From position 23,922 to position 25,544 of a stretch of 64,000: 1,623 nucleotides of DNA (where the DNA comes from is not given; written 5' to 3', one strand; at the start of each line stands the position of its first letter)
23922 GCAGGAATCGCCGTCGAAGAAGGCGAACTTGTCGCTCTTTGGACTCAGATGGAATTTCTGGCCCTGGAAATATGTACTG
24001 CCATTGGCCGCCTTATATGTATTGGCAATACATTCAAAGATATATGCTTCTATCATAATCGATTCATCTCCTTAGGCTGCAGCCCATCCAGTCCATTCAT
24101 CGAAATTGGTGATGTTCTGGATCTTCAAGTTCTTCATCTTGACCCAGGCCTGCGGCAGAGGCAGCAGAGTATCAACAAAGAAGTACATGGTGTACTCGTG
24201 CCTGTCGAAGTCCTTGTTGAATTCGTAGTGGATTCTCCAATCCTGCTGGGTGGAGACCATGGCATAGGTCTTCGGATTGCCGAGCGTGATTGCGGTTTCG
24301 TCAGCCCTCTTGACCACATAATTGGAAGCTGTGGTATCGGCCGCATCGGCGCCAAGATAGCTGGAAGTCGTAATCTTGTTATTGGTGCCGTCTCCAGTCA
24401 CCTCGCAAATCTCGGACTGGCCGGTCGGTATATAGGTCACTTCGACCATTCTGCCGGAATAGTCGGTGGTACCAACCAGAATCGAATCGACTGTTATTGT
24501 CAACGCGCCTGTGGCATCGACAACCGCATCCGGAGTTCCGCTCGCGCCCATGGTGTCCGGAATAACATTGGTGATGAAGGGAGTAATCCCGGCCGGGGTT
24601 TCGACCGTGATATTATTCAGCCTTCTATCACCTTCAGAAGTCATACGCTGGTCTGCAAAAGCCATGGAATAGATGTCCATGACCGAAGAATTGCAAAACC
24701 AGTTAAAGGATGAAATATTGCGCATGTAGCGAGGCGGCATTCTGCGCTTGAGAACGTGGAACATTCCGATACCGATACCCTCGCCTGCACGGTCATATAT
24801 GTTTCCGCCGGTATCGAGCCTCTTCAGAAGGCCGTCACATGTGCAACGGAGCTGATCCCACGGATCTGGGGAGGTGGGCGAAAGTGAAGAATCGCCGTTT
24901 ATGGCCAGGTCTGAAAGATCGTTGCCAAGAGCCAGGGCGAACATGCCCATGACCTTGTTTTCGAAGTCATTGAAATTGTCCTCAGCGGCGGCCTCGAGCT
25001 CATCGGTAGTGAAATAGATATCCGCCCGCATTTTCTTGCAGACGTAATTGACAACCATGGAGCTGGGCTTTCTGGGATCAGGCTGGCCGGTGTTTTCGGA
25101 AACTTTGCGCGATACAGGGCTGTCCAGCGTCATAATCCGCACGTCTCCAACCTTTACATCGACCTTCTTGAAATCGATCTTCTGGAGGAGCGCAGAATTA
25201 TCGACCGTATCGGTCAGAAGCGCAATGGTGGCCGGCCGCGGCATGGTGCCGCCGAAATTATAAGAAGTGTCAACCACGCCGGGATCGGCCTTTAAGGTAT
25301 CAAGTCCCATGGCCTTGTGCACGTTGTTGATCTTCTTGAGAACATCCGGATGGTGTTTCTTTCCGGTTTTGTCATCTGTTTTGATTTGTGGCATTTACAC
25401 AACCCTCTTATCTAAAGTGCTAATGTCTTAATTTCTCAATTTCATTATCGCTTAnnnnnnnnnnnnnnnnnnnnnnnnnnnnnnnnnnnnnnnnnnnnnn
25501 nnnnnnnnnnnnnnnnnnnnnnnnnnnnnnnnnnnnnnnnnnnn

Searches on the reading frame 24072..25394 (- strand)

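Call 40: search_protein_families(library=pfam, proteins=[window:24072-25394:-], max_evalue=0.01)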
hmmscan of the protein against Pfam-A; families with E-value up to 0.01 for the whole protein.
window:24072-25394:- (440 aa): 0 families

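Call 41: search_protein_families(library=phrogs, proteins=[window:24072-25394:-], max_evalue=0.001)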
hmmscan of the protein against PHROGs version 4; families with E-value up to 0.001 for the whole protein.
window:24072-25394:- (440 aa): 2 families
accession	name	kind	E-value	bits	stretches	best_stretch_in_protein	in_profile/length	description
phrog_1623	-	head and packaging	2.7e-36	126.5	1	46-424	20-304/305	virion structural protein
phrog_70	-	head and packaging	0.0004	20.6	1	58-172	39-152/345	major head protein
